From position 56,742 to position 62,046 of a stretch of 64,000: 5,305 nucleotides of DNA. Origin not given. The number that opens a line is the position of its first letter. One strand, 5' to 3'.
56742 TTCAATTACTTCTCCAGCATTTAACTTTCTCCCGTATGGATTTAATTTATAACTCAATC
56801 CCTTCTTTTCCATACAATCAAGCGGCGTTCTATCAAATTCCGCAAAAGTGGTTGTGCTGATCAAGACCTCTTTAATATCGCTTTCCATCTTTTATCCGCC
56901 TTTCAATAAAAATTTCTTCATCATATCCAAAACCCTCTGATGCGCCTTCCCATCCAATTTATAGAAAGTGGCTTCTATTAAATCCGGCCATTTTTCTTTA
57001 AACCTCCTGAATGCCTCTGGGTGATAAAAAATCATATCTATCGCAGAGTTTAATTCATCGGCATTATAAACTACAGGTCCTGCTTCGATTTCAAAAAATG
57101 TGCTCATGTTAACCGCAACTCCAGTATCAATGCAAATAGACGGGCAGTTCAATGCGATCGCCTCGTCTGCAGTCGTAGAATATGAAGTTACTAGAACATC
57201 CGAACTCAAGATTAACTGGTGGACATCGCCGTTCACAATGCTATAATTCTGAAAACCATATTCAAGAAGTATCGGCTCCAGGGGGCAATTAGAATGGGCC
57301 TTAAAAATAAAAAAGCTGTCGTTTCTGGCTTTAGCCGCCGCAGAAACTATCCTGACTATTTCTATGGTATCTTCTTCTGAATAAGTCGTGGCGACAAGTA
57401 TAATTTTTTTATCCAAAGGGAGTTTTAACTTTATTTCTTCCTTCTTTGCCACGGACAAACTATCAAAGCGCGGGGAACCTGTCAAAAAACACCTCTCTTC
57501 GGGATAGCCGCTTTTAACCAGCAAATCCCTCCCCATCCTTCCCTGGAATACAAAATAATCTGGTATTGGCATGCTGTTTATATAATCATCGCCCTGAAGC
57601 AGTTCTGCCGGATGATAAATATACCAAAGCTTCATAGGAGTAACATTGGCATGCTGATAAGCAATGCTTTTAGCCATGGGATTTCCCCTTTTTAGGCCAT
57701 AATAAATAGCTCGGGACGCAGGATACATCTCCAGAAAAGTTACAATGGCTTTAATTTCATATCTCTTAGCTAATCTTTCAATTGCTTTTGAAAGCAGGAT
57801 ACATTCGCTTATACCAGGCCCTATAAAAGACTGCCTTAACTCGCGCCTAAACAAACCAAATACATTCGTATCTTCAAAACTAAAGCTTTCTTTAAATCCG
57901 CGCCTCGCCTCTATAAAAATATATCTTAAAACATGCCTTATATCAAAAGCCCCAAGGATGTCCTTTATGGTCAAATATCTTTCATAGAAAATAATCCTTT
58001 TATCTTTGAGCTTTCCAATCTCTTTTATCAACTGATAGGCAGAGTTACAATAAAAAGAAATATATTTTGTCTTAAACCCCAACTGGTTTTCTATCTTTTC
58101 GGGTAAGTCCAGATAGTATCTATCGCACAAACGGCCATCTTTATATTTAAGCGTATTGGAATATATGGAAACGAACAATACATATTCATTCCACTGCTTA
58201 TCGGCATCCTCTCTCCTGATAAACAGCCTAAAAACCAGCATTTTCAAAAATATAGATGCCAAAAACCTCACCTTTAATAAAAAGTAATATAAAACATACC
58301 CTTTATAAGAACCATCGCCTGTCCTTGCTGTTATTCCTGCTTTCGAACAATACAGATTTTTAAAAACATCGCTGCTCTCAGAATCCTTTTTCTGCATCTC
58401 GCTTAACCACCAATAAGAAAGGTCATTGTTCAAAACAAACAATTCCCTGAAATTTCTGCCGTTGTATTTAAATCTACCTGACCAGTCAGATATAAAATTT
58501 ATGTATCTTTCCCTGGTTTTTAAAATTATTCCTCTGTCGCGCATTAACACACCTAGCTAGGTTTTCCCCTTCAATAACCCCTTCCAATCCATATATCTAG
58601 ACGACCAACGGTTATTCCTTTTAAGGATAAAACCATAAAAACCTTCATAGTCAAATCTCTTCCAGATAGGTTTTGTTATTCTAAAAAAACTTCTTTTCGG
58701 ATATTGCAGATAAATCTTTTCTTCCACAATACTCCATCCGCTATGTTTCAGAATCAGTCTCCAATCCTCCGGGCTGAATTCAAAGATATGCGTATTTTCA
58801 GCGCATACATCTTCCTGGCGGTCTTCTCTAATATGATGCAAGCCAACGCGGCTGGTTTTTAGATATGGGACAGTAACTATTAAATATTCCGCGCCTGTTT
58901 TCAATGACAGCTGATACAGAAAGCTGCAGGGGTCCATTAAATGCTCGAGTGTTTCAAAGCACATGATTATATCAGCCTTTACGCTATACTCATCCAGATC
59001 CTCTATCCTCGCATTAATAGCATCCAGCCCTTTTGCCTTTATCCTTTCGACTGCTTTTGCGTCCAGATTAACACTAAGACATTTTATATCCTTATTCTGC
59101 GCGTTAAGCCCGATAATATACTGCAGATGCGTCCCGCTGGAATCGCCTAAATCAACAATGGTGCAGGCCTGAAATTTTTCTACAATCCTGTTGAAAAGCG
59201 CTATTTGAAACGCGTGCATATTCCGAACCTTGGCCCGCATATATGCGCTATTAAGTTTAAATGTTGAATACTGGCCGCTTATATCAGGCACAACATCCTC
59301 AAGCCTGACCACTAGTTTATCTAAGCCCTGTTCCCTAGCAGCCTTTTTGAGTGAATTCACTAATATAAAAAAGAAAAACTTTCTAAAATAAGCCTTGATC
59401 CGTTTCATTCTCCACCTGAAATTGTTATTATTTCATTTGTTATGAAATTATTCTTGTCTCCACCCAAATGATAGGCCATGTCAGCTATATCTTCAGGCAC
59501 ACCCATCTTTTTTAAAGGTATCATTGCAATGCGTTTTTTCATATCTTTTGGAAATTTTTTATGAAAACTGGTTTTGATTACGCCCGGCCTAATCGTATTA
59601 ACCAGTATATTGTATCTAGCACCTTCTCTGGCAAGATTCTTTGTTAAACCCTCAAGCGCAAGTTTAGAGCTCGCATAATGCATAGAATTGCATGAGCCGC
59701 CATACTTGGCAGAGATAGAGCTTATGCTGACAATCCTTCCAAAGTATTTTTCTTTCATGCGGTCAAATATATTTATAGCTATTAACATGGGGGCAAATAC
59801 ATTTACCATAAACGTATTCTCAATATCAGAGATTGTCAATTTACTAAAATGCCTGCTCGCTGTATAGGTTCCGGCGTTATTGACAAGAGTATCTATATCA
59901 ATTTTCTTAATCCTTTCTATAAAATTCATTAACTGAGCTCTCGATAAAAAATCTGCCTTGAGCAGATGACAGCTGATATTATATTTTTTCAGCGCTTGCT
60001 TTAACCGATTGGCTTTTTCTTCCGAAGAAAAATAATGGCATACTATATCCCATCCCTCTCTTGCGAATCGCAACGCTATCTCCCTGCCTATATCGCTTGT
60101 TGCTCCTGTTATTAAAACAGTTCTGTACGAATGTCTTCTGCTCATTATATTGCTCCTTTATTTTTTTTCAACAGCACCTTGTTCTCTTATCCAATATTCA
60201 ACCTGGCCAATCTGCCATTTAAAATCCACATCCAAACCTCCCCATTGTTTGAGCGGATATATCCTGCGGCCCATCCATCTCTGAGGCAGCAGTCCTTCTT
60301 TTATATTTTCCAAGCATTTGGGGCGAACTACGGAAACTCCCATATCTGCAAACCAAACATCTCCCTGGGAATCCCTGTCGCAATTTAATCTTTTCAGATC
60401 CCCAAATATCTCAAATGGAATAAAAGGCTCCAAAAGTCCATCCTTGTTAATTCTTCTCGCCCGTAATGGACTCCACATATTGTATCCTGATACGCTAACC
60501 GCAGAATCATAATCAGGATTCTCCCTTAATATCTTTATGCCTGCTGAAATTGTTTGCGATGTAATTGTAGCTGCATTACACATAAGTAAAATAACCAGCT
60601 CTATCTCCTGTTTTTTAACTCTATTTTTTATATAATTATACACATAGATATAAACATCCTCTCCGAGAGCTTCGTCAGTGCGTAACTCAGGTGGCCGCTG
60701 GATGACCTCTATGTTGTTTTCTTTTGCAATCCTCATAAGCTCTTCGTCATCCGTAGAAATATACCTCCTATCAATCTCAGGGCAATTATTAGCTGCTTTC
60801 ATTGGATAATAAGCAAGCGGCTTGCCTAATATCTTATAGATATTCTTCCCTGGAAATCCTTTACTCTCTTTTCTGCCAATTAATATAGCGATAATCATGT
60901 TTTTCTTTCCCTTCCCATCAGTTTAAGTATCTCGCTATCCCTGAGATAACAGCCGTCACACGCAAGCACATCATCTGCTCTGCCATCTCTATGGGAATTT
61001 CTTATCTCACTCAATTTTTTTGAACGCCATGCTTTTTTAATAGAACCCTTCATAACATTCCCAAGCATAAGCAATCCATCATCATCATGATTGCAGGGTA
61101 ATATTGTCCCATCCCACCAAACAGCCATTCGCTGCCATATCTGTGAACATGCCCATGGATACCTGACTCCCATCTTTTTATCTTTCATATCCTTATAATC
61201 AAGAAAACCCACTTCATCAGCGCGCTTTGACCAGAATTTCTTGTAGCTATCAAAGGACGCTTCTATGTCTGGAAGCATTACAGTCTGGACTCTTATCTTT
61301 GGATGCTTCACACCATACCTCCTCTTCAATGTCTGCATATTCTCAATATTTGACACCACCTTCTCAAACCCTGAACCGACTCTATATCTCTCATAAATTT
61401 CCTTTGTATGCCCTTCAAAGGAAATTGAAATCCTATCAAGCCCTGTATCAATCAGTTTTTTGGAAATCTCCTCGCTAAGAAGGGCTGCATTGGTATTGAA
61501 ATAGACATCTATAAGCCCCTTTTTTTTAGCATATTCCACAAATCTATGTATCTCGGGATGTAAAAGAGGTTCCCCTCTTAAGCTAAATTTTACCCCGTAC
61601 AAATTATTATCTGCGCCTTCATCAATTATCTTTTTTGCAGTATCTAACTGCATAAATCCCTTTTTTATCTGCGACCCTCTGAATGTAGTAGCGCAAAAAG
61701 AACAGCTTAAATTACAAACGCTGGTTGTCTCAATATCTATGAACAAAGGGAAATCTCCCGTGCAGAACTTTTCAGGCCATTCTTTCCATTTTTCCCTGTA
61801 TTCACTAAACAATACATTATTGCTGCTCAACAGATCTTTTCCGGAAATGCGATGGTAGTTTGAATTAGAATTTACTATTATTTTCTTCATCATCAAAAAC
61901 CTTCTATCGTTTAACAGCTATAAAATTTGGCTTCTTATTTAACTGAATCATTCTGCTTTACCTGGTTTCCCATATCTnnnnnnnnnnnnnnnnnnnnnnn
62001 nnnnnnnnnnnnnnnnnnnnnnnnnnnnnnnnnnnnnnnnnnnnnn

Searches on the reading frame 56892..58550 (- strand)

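Call 9: search_protein_families(library=pfam, proteins=[window:56892-58550:-], max_evalue=0.00001)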
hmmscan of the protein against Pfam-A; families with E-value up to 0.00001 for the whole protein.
window:56892-58550:- (552 aa): 1 family
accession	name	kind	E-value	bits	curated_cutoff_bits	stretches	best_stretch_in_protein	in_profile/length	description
PF04464.20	Glyphos_transf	-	1e-09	38.3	22.1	1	350-543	156-364/367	CDP-Glycerol:Poly(glycerophosphate) glycerophosphotransferase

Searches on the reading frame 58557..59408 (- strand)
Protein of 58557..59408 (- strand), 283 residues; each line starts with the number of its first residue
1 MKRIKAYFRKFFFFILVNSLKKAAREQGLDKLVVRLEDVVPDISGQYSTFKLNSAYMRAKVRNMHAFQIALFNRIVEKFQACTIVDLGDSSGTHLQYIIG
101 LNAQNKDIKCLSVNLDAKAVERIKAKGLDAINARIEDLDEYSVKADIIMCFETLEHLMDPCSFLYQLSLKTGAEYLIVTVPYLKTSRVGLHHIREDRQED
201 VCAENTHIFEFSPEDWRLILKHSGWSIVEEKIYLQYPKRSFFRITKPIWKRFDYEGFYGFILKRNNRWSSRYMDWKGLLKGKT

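Call 9: search_protein_families(library=pfam, proteins=[window:58557-59408:-], max_evalue=0.00001)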
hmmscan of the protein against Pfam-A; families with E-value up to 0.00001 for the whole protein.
window:58557-59408:- (283 aa): 1 family
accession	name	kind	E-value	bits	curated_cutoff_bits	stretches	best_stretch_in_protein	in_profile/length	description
PF13489.12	Methyltransf_23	-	9.8e-09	35.6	27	1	70-229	11-163/164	Methyltransferase domain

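Call 65: find_encoding_contigs(protein=window:58557-59408:-, flank=10000, max_places=2)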
Protein window:58557-59408:- (283 aa): no gene with exactly this product is on record in the collection.

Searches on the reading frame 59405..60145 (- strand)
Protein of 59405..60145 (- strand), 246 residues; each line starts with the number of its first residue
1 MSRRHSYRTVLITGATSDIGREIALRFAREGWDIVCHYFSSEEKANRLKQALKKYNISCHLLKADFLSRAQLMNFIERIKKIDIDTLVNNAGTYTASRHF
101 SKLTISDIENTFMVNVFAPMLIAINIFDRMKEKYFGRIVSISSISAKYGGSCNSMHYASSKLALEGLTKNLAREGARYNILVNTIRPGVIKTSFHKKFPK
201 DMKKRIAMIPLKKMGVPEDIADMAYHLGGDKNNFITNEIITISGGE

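Call 9: search_protein_families(library=pfam, proteins=[window:59405-60145:-], max_evalue=0.00001)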
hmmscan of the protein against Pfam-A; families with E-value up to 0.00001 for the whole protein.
window:59405-60145:- (246 aa): 5 families
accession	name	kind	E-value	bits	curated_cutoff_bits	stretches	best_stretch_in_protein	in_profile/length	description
PF00106.31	adh_short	-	4.2e-44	150.8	26.6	1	9-201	2-193/195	short chain dehydrogenase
PF13561.12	adh_short_C2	-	5.1e-43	147.8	27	1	14-245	1-234/236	Enoyl-(Acyl carrier protein) reductase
PF08659.16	KR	-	1e-09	39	22.6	1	9-177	2-169/180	KR domain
PF01370.27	Epimerase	-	7.6e-08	32.5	20.9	1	10-179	1-165/240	NAD dependent epimerase/dehydratase family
PF23441.1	SDR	-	1.4e-07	31.6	27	1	8-204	8-208/258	SDR-like rossmann domain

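Call 64: find_encoding_contigs(protein=window:59405-60145:-, flank=10000, max_places=2)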
Protein window:59405-60145:- (246 aa): no gene with exactly this product is on record in the collection.

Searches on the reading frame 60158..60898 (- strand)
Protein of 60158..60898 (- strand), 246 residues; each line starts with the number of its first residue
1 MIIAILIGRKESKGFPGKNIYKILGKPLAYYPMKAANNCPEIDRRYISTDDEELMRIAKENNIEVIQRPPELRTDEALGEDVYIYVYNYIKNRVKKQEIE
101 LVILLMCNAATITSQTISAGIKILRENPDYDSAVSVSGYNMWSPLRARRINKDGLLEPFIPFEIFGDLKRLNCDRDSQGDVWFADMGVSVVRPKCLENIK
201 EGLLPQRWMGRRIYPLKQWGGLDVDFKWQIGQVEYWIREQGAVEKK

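Call 9: search_protein_families(library=pfam, proteins=[window:60158-60898:-], max_evalue=0.00001)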
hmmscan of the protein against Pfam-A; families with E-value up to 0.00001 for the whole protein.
window:60158-60898:- (246 aa): 1 family
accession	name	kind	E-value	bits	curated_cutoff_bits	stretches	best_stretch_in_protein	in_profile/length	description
PF02348.25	CTP_transf_3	-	2.6e-17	63.8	22.6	1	3-136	1-126/217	Cytidylyltransferase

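Call 62: find_encoding_contigs(protein=window:60158-60898:-, flank=10000, max_places=2)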
Protein window:60158-60898:- (246 aa): no gene with exactly this product is on record in the collection.

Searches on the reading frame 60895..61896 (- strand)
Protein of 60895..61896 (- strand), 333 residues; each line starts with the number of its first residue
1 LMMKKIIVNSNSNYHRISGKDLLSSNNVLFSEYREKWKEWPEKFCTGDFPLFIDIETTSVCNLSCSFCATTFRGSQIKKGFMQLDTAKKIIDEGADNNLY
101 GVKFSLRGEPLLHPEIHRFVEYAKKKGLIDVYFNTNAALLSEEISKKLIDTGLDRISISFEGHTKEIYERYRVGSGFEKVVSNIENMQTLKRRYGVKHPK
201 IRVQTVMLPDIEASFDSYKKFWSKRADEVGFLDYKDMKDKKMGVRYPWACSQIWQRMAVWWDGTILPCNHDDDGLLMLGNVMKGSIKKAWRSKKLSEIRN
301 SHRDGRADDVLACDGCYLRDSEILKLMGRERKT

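Call 10: search_protein_families(library=pfam, proteins=[window:60895-61896:-], max_evalue=0.00001)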
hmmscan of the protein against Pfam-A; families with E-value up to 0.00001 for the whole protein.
window:60895-61896:- (333 aa): 2 families
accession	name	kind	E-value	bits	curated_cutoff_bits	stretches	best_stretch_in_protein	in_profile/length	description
PF04055.27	Radical_SAM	-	1.1e-20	74.9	29.5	1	55-190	1-139/166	Radical SAM superfamily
PF13186.11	SPASM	-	1.2e-10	42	21.5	1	250-316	1-66/67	Iron-sulfur cluster-binding domain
